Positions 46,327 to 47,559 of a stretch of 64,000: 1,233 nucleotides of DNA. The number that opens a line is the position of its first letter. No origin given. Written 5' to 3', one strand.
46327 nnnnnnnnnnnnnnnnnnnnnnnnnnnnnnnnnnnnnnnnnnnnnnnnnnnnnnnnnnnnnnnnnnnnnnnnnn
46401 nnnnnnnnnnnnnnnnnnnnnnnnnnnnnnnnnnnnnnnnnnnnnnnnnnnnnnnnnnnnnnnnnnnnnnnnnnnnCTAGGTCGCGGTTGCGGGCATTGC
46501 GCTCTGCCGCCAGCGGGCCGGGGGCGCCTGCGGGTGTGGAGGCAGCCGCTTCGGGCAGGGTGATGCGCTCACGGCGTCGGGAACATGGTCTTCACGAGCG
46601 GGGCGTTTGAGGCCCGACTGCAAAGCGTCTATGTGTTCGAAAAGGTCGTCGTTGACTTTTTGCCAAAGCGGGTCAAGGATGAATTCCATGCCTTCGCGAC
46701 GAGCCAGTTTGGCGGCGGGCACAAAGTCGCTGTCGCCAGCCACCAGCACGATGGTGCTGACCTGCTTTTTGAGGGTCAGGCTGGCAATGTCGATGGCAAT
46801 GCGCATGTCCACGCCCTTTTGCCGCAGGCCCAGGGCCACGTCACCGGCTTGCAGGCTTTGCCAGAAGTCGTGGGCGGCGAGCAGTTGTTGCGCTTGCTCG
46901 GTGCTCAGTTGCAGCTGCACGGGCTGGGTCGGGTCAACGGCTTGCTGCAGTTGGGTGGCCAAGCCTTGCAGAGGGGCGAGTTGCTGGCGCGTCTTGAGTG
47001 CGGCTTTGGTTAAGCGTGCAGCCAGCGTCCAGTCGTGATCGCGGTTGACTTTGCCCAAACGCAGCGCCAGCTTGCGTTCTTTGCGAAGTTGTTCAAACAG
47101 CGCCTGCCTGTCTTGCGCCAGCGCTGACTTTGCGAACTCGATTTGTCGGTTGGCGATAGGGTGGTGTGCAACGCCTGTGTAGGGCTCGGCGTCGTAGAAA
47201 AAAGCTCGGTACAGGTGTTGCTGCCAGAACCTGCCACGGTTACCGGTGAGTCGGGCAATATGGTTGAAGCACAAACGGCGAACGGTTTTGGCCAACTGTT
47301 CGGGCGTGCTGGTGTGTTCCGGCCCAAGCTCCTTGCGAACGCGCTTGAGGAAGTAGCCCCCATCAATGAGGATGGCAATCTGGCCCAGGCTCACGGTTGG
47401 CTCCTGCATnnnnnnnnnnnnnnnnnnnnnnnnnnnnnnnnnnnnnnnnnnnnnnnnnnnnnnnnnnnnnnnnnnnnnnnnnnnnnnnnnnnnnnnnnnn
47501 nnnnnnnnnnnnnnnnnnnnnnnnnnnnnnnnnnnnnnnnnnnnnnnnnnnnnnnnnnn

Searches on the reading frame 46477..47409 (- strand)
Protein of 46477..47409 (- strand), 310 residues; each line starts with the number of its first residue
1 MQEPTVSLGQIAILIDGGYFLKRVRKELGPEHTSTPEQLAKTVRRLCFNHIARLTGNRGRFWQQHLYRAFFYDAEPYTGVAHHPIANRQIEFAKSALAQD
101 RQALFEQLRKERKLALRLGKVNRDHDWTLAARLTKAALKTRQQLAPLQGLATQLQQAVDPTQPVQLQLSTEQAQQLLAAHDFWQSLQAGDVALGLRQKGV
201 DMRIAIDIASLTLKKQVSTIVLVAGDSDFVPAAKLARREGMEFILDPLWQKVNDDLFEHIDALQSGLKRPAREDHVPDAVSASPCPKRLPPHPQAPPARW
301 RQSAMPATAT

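Call 5: search_protein_families(library=pfam, proteins=[window:46477-47409:-], max_evalue=0.01)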
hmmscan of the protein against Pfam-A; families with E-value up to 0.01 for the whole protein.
window:46477-47409:- (310 aa): 1 family
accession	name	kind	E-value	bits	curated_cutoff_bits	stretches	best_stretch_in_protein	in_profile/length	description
PF01936.24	NYN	-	1.2e-11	45.7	24.2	1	195-245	72-124/145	NYN domain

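Call 6: search_protein_families(library=padloc, proteins=[window:46477-47409:-], max_evalue=0.01)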
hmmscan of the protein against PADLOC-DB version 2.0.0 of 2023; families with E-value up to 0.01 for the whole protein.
window:46477-47409:- (310 aa): 2 families
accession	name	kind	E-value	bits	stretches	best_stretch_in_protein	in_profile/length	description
PDLC01154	NYN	-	0.00042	17.8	1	199-241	230-270/310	"LabA-like protein, NYN family nuclease"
PDLC04163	HEC-09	-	0.00067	17.4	1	123-238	23-144/203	-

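Call 7: search_protein_families(library=ncbifam, proteins=[window:46477-47409:-], max_evalue=0.01)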
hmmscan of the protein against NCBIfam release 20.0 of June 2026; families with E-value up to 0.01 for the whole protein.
window:46477-47409:- (310 aa): 1 family
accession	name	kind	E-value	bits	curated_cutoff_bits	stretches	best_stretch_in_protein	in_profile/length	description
TIGR00288.1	TIGR00288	hypoth_equivalog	0.0038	17.1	178.45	0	199-244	88-133/160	TIGR00288 family NYN domain-containing protein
